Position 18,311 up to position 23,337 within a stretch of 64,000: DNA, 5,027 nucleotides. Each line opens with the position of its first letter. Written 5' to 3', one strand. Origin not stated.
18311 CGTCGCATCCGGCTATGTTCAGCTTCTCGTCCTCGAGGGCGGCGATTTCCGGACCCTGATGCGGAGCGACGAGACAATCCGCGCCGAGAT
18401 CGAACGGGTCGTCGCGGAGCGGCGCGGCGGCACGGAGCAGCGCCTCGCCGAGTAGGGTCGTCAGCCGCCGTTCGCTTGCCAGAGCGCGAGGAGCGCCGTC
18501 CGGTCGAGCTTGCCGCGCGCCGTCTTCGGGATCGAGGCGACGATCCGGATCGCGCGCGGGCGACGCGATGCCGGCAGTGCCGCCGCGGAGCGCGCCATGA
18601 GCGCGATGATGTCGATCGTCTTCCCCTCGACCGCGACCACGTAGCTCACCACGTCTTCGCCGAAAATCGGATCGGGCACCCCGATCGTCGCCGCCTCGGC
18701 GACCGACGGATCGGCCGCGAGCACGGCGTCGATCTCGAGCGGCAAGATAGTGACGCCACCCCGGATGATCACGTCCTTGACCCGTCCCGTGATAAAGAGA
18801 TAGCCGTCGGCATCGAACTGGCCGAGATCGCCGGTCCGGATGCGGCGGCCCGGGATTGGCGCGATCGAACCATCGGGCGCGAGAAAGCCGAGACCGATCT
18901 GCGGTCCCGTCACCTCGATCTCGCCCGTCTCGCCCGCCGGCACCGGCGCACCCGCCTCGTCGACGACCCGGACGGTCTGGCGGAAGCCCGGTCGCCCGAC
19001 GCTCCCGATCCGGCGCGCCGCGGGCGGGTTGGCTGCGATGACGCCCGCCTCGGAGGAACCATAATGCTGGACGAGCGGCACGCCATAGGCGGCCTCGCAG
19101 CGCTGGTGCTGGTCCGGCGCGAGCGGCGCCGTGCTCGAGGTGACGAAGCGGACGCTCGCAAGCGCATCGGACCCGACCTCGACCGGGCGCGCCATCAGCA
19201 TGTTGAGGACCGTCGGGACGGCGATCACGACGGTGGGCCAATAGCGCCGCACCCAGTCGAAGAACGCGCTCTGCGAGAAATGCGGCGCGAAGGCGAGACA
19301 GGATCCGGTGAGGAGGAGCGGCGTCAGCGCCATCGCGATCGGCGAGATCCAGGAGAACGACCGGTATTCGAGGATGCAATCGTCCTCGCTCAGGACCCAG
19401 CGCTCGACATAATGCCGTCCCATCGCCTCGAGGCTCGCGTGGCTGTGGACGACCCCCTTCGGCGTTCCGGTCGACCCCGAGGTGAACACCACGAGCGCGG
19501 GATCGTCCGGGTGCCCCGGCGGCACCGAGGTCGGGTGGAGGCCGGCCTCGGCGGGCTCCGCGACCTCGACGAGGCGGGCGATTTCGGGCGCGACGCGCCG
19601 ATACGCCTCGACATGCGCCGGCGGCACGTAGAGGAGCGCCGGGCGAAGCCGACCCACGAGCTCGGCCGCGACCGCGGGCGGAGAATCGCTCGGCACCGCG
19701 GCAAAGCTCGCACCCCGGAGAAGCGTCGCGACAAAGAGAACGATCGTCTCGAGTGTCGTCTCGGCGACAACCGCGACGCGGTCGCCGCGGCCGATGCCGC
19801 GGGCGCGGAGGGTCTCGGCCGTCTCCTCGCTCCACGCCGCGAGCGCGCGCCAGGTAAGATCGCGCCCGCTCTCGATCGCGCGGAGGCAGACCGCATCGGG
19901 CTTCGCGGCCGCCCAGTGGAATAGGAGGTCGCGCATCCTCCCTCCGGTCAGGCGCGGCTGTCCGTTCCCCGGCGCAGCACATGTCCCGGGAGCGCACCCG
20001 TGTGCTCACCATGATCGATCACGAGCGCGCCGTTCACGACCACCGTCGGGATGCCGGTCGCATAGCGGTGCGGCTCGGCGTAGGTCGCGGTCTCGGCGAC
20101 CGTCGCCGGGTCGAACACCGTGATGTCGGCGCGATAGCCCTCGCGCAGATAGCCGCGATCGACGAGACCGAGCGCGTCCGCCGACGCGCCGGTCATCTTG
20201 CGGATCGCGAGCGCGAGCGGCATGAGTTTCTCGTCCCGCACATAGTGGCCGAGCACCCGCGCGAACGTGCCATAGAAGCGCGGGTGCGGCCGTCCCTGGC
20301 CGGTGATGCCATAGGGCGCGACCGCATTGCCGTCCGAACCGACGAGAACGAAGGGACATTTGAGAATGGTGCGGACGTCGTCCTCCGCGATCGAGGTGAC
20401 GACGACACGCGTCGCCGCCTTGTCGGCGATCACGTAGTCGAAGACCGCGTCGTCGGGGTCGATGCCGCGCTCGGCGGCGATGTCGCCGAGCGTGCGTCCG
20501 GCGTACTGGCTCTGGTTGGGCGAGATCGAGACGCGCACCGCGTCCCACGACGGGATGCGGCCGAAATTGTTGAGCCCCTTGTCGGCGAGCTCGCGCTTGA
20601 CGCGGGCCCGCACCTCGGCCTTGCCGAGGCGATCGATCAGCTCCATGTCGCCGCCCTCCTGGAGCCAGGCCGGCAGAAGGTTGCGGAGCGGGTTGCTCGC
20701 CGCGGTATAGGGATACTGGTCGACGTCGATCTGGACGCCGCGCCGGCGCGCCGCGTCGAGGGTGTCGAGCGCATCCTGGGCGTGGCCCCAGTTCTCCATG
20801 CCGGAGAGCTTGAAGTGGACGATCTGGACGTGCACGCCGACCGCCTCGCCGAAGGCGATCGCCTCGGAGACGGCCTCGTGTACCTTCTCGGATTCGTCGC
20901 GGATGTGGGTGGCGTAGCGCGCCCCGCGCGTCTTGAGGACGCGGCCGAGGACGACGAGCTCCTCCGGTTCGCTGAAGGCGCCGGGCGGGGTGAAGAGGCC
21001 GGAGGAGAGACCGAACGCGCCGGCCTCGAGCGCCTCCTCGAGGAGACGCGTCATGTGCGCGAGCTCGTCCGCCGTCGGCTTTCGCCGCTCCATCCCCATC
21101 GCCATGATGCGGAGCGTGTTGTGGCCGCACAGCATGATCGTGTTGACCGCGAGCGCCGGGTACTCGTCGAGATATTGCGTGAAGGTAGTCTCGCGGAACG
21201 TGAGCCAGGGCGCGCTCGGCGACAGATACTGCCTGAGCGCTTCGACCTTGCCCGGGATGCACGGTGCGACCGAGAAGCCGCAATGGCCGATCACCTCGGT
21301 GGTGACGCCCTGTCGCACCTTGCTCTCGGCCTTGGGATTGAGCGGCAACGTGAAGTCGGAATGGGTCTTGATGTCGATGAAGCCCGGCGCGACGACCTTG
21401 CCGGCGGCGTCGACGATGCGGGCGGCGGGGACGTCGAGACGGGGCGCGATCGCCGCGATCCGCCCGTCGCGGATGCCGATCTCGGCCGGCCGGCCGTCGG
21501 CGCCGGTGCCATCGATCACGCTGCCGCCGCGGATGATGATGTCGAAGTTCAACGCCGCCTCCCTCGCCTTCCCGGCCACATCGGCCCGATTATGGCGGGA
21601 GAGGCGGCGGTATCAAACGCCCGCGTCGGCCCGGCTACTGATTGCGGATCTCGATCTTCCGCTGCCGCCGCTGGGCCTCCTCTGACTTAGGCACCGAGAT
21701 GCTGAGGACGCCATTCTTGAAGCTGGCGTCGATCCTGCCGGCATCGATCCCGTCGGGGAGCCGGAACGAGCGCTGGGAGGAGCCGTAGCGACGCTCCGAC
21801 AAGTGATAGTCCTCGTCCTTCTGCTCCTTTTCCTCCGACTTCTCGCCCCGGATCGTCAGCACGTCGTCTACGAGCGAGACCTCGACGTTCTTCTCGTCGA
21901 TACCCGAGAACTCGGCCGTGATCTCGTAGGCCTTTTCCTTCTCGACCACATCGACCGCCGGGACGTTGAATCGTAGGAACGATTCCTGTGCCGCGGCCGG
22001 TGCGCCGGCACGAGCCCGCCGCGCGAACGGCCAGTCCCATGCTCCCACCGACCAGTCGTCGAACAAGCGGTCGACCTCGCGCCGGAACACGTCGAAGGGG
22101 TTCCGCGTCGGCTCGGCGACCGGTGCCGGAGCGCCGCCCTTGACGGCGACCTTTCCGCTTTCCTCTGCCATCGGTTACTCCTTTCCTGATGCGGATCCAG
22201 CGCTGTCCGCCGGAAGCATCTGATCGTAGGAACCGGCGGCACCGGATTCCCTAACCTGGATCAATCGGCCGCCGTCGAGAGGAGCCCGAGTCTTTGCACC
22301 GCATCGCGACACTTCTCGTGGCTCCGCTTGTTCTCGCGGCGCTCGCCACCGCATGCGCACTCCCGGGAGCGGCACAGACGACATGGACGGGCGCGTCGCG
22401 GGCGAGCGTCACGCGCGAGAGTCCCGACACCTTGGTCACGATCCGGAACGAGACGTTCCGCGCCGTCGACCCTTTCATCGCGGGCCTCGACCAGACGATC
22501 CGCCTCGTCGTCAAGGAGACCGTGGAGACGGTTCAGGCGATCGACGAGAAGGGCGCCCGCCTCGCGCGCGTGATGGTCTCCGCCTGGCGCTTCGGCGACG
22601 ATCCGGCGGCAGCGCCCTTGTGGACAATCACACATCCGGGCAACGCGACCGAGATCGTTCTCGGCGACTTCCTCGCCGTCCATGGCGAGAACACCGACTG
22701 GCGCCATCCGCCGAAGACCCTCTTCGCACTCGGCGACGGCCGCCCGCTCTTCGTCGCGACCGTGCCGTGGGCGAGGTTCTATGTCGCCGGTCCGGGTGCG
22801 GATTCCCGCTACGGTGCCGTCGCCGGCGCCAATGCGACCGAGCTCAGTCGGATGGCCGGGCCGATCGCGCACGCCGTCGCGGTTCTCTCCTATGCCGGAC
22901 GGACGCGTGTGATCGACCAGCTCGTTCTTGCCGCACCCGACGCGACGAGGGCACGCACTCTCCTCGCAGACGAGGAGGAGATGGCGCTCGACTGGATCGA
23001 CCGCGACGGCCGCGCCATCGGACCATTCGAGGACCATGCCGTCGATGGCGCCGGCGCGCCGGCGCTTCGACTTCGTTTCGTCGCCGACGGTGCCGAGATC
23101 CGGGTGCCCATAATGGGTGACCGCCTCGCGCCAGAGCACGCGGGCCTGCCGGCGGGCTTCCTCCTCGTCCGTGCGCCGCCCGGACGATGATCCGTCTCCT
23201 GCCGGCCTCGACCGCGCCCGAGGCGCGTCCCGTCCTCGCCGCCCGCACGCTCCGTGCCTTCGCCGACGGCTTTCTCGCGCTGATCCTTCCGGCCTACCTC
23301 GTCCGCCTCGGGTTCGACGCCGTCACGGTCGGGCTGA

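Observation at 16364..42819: Five in-frame TAG codons inside continuous, domain-conserved reading frames in three accessory genes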

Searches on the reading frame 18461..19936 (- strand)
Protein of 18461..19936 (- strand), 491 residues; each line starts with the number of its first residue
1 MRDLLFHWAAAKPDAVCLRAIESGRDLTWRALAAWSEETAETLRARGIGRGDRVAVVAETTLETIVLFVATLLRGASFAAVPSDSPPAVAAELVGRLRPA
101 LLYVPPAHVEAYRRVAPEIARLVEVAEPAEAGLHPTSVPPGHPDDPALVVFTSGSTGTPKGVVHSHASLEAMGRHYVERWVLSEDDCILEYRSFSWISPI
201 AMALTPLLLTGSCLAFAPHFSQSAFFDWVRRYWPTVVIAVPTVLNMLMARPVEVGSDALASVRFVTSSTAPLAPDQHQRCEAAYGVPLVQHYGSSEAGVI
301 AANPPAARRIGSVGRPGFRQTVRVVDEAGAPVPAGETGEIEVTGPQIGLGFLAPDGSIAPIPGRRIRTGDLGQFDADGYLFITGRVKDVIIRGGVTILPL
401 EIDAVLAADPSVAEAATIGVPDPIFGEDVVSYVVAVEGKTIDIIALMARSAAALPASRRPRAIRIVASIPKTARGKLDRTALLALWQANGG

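Call 26: find_encoding_contigs(protein=window:18461-19936:-, flank=10000, max_places=10)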
Protein window:18461-19936:- (491 aa): 3 contigs read that carry it; 3 places shown.
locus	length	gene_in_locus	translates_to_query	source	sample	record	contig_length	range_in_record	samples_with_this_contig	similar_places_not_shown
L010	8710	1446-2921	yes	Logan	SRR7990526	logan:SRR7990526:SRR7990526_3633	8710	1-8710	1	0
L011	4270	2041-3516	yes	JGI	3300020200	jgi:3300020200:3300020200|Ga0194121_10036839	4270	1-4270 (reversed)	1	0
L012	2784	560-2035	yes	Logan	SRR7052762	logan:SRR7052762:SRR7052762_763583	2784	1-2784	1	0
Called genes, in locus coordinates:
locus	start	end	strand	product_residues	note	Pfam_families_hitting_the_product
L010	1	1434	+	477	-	?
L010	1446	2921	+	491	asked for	PF00501:AMP-binding, PF13193:AMP-binding_C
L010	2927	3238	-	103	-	PF00027:cNMP_binding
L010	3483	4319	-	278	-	-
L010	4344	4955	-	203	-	PF00999:Na_H_Exchanger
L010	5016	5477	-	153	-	PF00999:Na_H_Exchanger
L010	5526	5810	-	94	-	-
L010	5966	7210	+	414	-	PF05977:MFS_3, PF07690:MFS_1, PF12832:MFS_1_like (faint), PF07690:MFS_1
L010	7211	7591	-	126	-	PF00903:Glyoxalase, PF18029:Glyoxalase_6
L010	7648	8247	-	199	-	PF28549:NDPSase_N, PF00293:NUDIX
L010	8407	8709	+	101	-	?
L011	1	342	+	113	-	?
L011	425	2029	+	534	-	PF07969:Amidohydro_3, PF01979:Amidohydro_1 (weak)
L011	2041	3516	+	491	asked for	PF00501:AMP-binding, PF13193:AMP-binding_C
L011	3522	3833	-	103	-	PF00027:cNMP_binding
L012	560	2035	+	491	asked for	PF00501:AMP-binding, PF13193:AMP-binding_C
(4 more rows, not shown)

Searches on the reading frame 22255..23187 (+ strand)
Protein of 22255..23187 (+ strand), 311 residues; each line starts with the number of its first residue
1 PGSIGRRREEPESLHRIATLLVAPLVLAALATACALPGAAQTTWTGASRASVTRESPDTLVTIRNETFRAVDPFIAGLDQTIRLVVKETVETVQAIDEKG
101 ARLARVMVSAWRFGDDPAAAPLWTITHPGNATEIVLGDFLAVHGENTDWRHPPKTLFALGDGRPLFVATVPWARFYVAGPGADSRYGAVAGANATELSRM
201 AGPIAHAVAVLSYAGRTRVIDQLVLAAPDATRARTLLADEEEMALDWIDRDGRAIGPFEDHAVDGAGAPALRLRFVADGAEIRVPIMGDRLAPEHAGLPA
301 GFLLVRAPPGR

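Call 28: search_protein_families(library=pfam, proteins=[window:22255-23187:+], max_evalue=0.01)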
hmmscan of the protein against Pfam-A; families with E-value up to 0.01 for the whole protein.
window:22255-23187:+ (311 aa): 0 families
